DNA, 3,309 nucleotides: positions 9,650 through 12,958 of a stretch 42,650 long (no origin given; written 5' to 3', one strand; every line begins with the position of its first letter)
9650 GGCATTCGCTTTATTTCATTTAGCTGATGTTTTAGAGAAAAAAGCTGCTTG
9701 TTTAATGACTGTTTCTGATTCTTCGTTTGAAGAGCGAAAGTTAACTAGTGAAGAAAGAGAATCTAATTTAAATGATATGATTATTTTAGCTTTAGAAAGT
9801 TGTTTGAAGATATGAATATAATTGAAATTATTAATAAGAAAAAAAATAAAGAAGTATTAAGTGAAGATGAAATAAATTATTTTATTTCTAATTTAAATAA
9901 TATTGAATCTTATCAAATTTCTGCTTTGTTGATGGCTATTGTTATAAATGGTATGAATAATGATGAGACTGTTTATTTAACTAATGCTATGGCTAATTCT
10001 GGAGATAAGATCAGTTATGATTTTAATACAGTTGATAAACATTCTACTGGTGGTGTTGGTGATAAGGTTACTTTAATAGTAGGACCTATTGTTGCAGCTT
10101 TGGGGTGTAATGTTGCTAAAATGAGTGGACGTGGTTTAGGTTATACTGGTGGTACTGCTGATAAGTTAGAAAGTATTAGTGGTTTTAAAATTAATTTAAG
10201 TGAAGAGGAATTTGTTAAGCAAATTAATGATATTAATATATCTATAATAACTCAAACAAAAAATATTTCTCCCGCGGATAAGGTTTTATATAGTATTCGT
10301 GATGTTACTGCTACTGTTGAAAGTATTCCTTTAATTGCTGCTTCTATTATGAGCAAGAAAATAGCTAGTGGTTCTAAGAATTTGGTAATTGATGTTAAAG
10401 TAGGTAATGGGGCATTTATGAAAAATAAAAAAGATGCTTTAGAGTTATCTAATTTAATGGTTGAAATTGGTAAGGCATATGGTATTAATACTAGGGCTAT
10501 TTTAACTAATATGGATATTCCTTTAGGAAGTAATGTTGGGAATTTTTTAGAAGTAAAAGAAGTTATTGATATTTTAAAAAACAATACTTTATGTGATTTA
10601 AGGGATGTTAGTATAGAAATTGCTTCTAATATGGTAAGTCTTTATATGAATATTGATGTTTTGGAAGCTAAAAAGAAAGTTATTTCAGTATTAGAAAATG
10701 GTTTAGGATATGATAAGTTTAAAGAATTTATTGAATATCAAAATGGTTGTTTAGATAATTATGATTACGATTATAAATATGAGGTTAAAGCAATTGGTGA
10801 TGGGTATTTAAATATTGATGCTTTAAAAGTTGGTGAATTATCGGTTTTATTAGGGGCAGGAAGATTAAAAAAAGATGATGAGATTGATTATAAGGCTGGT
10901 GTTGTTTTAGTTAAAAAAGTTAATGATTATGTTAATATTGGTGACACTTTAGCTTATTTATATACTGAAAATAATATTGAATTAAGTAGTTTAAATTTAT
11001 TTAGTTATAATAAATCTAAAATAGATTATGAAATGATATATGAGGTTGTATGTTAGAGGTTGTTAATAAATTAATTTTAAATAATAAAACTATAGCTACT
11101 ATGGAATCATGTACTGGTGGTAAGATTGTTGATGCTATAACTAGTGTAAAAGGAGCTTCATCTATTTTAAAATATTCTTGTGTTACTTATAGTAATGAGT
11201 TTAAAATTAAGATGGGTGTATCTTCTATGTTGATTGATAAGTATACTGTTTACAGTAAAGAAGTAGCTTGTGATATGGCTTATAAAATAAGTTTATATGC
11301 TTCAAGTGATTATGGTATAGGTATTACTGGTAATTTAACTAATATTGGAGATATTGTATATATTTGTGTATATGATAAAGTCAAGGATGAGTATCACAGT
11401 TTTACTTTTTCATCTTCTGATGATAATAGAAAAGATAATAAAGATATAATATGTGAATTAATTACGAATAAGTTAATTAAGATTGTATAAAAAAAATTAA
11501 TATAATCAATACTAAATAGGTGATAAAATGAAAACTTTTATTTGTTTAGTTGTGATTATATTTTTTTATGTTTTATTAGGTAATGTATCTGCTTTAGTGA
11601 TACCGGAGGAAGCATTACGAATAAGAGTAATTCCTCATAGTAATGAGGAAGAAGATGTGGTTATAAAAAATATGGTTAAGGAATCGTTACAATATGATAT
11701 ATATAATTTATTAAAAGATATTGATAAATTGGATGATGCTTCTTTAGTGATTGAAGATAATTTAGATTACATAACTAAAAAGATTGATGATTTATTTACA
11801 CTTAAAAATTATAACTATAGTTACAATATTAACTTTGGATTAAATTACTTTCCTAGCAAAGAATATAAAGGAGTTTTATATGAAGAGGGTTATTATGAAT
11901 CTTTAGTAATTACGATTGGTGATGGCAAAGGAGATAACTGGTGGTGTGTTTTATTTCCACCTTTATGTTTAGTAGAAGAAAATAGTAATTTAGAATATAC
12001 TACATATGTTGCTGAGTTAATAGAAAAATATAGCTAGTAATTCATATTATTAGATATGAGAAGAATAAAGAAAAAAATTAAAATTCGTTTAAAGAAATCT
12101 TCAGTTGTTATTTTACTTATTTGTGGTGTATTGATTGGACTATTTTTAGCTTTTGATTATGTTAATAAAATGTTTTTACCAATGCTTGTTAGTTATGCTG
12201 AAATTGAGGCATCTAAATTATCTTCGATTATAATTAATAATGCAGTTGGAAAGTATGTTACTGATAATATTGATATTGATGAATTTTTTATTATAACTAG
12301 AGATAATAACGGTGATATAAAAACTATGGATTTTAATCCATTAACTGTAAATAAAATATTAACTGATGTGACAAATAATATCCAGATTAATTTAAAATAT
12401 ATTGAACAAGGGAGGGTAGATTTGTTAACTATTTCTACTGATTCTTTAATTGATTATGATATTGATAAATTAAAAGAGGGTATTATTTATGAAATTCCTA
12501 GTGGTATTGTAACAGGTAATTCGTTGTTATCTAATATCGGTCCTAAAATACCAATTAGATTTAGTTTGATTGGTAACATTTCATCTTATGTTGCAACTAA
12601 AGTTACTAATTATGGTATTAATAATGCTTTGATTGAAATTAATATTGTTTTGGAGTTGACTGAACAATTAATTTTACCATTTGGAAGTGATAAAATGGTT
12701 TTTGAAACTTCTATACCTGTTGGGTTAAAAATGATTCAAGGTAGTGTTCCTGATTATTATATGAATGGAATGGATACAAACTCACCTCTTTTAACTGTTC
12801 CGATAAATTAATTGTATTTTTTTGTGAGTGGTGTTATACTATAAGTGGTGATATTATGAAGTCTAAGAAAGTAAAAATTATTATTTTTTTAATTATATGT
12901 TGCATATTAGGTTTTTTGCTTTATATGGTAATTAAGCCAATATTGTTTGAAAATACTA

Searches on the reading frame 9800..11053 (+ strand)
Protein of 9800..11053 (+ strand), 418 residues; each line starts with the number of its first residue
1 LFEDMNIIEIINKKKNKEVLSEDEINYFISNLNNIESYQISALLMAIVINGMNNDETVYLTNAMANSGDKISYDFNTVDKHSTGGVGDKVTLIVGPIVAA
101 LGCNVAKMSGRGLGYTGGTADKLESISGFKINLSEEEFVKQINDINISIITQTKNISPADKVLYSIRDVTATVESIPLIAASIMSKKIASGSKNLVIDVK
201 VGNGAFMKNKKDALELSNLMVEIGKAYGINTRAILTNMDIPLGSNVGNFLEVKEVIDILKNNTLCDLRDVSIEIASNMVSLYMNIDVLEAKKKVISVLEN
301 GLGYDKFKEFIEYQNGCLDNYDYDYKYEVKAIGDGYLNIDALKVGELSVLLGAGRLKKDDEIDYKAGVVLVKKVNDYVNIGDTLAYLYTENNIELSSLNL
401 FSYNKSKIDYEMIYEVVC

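Call 59: search_protein_families(library=pfam, proteins=[window:9800-11053:+], max_evalue=0.00001)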
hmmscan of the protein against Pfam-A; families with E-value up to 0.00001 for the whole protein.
window:9800-11053:+ (418 aa): 3 families
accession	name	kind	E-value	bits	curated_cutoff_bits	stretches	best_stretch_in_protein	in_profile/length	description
PF00591.27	Glycos_transf_3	-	2.6e-38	132.6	27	1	76-301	3-250/253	Glycosyl transferase family, a/b domain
PF07831.19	PYNP_C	-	4.8e-18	65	27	1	338-396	4-62/75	Pyrimidine nucleoside phosphorylase C-terminal domain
PF02885.22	Glycos_trans_3N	-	1.3e-14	54.1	26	1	9-68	2-63/63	Glycosyl transferase family, helical bundle domain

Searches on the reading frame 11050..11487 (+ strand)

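Call 59: search_protein_families(library=pfam, proteins=[window:11050-11487:+], max_evalue=0.00001)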
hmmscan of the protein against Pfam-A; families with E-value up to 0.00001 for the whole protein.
window:11050-11487:+ (146 aa): 1 family
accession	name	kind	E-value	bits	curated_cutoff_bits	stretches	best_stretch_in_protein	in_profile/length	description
PF02464.23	CinA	-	1.6e-24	86.8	23.5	1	3-95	7-100/155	Competence-damaged protein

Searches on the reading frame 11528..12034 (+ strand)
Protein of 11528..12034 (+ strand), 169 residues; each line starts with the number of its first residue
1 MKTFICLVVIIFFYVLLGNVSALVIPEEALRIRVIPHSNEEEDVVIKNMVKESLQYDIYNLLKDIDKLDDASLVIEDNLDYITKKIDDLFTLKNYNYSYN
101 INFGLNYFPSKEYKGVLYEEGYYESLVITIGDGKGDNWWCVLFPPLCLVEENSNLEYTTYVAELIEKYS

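Call 59: search_protein_families(library=pfam, proteins=[window:11528-12034:+], max_evalue=0.00001)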
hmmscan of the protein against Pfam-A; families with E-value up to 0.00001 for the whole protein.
window:11528-12034:+ (169 aa): 1 family
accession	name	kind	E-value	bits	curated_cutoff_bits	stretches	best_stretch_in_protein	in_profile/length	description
PF09551.15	Spore_II_R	-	1.7e-33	116.3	25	1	27-151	2-126/128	Stage II sporulation protein R (spore_II_R)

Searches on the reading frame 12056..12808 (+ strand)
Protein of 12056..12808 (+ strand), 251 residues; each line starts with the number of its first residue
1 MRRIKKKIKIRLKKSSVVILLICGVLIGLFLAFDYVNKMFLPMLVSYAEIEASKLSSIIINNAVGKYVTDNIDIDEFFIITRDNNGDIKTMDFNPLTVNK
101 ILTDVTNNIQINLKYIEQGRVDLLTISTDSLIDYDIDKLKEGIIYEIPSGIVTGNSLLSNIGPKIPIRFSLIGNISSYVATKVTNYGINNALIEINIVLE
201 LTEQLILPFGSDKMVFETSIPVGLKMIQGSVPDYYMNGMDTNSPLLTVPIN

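Call 59: search_protein_families(library=pfam, proteins=[window:12056-12808:+], max_evalue=0.00001)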
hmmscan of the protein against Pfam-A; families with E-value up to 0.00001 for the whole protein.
window:12056-12808:+ (251 aa): 1 family
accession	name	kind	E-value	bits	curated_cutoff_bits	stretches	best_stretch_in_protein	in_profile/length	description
PF09560.15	Spore_YunB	-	3.4e-23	82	25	1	145-234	2-91/91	Sporulation protein YunB (Spo_YunB)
